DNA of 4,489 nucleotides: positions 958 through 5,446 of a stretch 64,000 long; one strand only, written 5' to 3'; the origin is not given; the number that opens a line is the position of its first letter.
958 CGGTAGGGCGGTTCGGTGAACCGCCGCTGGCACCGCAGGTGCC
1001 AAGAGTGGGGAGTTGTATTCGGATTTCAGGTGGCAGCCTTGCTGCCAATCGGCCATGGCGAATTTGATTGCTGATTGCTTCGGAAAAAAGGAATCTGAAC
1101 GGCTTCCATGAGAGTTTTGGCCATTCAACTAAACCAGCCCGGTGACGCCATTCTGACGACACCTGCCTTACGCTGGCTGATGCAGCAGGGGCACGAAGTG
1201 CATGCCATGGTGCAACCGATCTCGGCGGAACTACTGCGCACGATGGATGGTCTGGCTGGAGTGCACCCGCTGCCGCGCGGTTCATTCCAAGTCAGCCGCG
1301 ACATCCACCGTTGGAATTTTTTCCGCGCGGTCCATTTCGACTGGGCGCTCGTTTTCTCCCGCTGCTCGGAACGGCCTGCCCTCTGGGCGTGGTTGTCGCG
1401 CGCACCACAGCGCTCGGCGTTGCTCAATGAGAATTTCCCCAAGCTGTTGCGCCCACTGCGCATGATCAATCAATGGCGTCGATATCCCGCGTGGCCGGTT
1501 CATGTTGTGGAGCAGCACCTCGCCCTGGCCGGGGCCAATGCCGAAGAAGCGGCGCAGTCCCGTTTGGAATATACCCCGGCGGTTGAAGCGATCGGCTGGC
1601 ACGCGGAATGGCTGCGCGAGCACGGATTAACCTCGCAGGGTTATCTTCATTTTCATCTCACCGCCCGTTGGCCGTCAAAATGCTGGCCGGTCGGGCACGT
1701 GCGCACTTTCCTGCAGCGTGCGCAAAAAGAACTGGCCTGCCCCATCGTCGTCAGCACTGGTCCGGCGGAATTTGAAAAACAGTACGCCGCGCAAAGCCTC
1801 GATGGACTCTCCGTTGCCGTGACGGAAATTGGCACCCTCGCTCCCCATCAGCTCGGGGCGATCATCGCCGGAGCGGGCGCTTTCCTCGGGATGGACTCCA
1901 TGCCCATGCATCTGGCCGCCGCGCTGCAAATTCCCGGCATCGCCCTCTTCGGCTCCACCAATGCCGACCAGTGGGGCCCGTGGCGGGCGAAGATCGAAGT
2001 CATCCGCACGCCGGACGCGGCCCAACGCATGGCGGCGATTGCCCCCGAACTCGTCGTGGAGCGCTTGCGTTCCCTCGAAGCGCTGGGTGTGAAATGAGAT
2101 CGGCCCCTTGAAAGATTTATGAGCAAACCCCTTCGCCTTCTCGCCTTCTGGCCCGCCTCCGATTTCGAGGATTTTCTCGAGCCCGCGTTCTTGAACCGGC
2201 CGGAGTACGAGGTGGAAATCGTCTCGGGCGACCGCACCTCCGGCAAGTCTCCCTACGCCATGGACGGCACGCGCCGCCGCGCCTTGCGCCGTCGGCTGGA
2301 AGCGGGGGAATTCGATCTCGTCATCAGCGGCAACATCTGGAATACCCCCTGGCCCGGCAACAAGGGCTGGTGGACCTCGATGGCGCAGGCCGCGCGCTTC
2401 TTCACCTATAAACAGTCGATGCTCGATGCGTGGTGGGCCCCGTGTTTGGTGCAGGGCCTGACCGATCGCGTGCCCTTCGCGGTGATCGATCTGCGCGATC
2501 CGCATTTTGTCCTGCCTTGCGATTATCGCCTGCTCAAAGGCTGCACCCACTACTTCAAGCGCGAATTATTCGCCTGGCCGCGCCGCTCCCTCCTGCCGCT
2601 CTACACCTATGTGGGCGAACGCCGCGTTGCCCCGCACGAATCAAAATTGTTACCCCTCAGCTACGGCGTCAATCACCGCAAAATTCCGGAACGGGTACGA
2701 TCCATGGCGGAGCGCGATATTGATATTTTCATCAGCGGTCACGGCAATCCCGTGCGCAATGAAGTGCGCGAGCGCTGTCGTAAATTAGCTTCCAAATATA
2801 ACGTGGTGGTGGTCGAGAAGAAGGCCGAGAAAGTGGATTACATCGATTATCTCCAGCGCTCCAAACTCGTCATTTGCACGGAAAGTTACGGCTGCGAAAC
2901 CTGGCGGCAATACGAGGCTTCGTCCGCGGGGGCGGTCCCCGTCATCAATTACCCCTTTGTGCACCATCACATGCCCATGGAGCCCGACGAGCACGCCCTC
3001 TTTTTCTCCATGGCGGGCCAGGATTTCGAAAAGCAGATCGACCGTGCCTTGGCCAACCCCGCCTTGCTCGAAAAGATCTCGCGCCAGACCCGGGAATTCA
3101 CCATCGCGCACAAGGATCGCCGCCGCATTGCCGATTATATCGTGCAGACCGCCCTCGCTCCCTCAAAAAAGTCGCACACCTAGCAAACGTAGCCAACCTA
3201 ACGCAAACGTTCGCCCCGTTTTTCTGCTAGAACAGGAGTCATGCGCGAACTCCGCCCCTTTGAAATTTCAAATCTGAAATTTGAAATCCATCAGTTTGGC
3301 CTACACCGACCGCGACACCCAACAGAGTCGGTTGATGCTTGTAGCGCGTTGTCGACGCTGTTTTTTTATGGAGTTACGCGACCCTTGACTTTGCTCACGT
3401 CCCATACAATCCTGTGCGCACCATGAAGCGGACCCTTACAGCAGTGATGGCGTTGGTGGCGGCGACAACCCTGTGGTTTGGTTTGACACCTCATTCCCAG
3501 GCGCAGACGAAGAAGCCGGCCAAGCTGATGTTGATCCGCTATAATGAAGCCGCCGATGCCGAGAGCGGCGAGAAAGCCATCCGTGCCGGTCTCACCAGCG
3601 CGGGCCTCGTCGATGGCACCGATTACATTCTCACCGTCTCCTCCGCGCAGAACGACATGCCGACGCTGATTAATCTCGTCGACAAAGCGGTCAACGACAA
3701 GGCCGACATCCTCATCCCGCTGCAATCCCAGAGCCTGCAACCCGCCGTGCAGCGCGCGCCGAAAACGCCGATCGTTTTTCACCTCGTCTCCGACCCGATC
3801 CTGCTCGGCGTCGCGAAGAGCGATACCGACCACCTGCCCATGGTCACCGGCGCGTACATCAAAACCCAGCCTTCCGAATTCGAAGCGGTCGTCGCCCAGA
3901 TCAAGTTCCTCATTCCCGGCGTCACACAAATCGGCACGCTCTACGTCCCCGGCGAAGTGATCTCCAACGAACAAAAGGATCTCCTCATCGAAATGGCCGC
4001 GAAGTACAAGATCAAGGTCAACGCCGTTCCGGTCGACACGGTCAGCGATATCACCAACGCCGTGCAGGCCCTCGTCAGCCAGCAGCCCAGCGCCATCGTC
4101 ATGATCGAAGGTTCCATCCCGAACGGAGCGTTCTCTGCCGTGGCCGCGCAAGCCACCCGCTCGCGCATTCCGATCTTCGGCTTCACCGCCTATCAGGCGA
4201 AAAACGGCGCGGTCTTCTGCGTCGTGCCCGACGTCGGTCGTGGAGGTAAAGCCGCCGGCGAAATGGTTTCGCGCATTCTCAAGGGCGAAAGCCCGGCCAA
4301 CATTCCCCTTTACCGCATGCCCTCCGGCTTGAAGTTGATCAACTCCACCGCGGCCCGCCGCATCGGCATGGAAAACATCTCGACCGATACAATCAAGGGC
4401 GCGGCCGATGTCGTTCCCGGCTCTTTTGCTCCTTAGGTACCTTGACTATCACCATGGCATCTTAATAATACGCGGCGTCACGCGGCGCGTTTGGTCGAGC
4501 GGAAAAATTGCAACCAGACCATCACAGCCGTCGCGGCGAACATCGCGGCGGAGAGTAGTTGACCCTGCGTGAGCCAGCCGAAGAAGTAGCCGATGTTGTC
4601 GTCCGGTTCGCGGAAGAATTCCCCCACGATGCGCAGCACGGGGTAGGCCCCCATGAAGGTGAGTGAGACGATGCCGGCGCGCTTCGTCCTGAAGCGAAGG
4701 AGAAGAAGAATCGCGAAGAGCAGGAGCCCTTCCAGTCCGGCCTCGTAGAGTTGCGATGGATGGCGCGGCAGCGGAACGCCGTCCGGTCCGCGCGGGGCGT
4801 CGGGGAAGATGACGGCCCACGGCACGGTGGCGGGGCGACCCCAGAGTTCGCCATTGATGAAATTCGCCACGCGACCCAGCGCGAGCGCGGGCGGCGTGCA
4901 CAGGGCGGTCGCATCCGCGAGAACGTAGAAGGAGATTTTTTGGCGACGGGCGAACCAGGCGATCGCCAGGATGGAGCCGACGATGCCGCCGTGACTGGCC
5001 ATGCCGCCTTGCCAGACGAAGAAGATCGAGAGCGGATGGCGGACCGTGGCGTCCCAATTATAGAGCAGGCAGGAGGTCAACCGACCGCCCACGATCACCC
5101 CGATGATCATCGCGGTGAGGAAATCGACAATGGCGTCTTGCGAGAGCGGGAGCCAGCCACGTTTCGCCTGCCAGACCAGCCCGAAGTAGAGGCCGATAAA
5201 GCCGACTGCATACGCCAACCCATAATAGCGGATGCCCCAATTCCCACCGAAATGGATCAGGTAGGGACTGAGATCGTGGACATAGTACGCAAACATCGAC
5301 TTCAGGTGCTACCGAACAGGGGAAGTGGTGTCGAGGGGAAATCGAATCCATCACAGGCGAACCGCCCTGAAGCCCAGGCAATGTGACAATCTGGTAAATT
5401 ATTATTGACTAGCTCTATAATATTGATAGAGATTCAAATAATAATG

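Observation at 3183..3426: Repeated upstream module encoding a conserved ~50-60 aa peptide in front of two unrelated genes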

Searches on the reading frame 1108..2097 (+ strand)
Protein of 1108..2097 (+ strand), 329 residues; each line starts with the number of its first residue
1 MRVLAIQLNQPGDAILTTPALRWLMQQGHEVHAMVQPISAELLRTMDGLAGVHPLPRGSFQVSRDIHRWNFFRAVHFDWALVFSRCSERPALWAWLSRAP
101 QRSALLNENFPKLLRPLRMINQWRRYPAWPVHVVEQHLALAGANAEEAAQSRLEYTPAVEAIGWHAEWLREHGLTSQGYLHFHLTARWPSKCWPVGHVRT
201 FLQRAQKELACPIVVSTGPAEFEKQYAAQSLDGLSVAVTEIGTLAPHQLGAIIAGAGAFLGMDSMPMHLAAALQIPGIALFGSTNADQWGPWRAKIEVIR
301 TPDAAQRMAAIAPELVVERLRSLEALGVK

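Call 57: find_encoding_contigs(protein=window:1108-2097:+, flank=10000, max_places=3)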
Protein window:1108-2097:+ (329 aa): 3 contigs read that carry it; 1 place shown.
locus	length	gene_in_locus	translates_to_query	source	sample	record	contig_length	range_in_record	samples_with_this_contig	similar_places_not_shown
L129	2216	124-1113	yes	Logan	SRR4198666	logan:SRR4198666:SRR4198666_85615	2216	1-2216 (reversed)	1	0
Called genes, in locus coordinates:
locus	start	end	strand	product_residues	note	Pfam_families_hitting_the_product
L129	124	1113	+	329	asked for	PF01075:Glyco_transf_9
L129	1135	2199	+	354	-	PF13524:Glyco_trans_1_2, PF24785:RXYLT1_C (weak)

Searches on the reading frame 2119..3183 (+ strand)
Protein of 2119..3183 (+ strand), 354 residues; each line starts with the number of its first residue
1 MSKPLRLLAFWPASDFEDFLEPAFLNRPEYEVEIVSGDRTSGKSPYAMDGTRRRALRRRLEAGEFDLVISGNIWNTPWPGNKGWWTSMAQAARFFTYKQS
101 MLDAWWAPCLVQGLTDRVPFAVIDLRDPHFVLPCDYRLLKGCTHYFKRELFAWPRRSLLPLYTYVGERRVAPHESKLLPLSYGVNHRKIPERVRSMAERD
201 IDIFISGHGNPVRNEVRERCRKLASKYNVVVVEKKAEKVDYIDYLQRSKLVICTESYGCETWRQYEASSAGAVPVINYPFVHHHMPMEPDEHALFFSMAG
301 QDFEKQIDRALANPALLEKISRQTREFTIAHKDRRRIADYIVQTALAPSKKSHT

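Call 61: search_protein_families(library=pfam, proteins=[window:2119-3183:+], max_evalue=0.01)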
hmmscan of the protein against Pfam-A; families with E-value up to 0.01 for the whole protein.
window:2119-3183:+ (354 aa): 2 families
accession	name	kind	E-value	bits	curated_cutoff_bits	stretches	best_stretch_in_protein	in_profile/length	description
PF13524.12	Glyco_trans_1_2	-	1.5e-08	35.2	25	1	223-341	27-142/144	Glycosyl transferase-like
PF24785.1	RXYLT1_C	-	3.3e-07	30.3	27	1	217-277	47-106/187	RXYLT1 C-terminal domain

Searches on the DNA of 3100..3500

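Call 17: search_rna_families(source=window, start=3100, end=3500, threshold=evalue, max_evalue=10)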
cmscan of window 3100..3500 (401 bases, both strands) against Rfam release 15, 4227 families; matches with E-value up to 10: 0.
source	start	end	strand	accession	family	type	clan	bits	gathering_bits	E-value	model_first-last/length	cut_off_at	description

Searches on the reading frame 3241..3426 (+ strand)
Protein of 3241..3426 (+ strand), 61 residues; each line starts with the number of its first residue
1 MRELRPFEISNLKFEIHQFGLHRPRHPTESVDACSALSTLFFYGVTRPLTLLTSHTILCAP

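Call 19: find_encoding_contigs(protein=window:3241-3426:+, flank=2000, max_places=4)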
Protein window:3241-3426:+ (61 aa): no gene with exactly this product is on record in the collection.
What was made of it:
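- On Conserved small-protein family: The 61-aa ORF is not a called gene (call 19).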

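Call 21: find_homologous_proteins(query=A2, max_evalue=0.01)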
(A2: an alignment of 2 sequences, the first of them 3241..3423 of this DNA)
Query A2 (2 sequences): no candidate shares three 5-residue words with the query. No homologue found.
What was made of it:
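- Tried and rejected: A search with a profile of the two window peptides found no candidate (call 21).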

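Call 37: search_protein_representatives(alignment_id=A2)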
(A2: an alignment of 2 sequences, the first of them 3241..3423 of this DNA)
Query: 2 sequences, 61 profile positions. Proteins with E-value up to 0.001 (for the whole library): 2; up to 1e-10: 0; up to 1e-30: 0. The best 2 are listed.
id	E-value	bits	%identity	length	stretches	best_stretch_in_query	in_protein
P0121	3.5e-07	45.9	-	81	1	1-52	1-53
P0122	8.4e-04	35.1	-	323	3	18-48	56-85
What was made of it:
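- The only related hit in 1.84 billion representative proteins is P0121 (call 37).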

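Call 41: find_encoding_contigs(protein=P0121, flank=4000, max_places=6)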
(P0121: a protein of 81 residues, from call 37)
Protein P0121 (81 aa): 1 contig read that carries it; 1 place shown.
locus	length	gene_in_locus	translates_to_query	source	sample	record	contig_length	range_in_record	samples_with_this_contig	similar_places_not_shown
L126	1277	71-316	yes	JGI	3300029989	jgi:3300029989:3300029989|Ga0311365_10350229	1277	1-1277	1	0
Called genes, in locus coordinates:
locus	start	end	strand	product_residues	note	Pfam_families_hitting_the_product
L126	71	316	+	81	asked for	-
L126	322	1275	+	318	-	?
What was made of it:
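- One homologue (P0121, 81 aa) was called as a gene by JGI (calls 37, 41).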

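Call 45: find_homologous_proteins(query=A3, max_evalue=0.01)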
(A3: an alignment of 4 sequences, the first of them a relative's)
Query A3 (4 sequences) (81 aa, profile of the alignment): 1 proteins with E <= 0.01 among 29 candidates.
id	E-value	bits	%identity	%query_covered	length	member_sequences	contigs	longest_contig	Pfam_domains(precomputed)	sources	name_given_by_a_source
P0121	3.3e-27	112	100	100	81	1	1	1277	-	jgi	-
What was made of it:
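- On Conserved small-protein family: The only related called ORF, P0121, appears in the searches of 1.84 billion representatives and 5.8 billion clusters (calls 37, 45); the first profile search found nothing (call 21).
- Tried and rejected: With four peptides it found only P0121 (call 45).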

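Call 61: search_protein_families(library=pfam, proteins=[window:3241-3426:+, P0121], max_evalue=0.01)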
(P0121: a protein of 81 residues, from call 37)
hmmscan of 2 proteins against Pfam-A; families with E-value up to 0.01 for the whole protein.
window:3241-3426:+ (61 aa): 0 families

P0121 (81 aa): 0 families

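Call 77: search_protein_families(library=ncbifam, proteins=[window:3241-3426:+, P0121], max_evalue=1)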
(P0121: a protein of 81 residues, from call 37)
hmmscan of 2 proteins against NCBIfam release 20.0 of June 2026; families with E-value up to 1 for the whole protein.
window:3241-3426:+ (61 aa): 0 families

P0121 (81 aa): 0 families

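Call 78: search_solved_structures(query=A3, max_evalue=1)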
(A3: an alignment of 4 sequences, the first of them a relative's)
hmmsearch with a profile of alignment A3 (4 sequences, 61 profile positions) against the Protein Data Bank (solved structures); distinct sequences matched with E-value up to 1: 1.
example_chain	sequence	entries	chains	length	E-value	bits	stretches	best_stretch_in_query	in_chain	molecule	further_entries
2p6y_A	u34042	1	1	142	0.69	13.3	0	4-51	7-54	Hypothetical protein VCA0587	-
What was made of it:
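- On Conserved small-protein family: No Pfam, NCBIfam or PDB match (calls 61, 77, 78).
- Tried and rejected: Pfam, NCBIfam and PDB searches with the peptides also found nothing (calls 61, 77, 78).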

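Call 84: predict_structure(alignment_id=A6)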
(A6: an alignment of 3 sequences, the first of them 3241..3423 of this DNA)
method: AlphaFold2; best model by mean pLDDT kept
length: 61 residues; sequences in the alignment: 3
mean_pLDDT: 50.8   pTM: 0.24
mean pLDDT of the five models: 50.8, 50.4, 49.8, 48.4, 43.2
residues with pLDDT >= 90: 0; 70-90: 0; 50-70: 37; < 50: 24
segments of 3 or more residues with pLDDT < 50: 1-4, 43-61
pLDDT, mean of each block of 10 residues (from residue 1): 52 56 57 56 47 38 42
secondary structure, 60 per line:
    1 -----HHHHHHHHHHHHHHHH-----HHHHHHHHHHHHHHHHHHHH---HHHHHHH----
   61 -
elements in order: H6-21 H27-46 H50-56
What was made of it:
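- AlphaFold2 gives mean pLDDT 50.8 and pTM 0.24 (call 84; shallow alignment, so weak evidence).
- Tried and rejected: AlphaFold2 on the peptide gave pLDDT 50.8, which is uninformative (call 84).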

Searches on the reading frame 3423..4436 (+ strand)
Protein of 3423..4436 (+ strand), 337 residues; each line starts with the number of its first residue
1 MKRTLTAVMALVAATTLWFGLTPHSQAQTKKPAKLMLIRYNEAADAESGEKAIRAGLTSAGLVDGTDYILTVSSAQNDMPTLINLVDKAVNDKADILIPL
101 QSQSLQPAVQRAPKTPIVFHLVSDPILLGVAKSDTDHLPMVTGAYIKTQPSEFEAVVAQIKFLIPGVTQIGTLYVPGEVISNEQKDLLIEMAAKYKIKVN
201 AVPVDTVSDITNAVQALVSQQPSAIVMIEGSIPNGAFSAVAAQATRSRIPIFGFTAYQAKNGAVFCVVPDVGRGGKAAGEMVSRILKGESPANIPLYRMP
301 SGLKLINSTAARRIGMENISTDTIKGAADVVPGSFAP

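Call 61: search_protein_families(library=pfam, proteins=[window:3423-4436:+], max_evalue=0.01)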
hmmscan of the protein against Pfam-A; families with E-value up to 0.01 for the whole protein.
window:3423-4436:+ (337 aa): 2 families
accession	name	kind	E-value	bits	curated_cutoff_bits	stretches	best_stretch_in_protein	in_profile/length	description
PF04392.18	ABC_sub_bind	-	1.4e-36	126.7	25.9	1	51-316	18-279/293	ABC transporter substrate binding protein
PF13407.12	Peripla_BP_4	-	4.2e-09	36.8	35.1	1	185-316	17-143/258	Periplasmic binding protein domain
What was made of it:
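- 3423..4436 (+): Downstream gene of copy A: an orphan ABC substrate-binding protein (PF04392) with a signal peptide. call 61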

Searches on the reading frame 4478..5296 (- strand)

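Call 61: search_protein_families(library=pfam, proteins=[window:4478-5296:-], max_evalue=0.01)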
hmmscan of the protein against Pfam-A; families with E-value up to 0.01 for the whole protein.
window:4478-5296:- (272 aa): 2 families
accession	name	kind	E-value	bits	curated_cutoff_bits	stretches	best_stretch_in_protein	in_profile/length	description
PF01790.23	LGT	-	2.4e-67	227.2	24.9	1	11-261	1-239/240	Prolipoprotein diacylglyceryl transferase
PF20730.2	YetF_N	-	0.0057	16.9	26.5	0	31-95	10-66/76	YetF N-terminal transmembrane domain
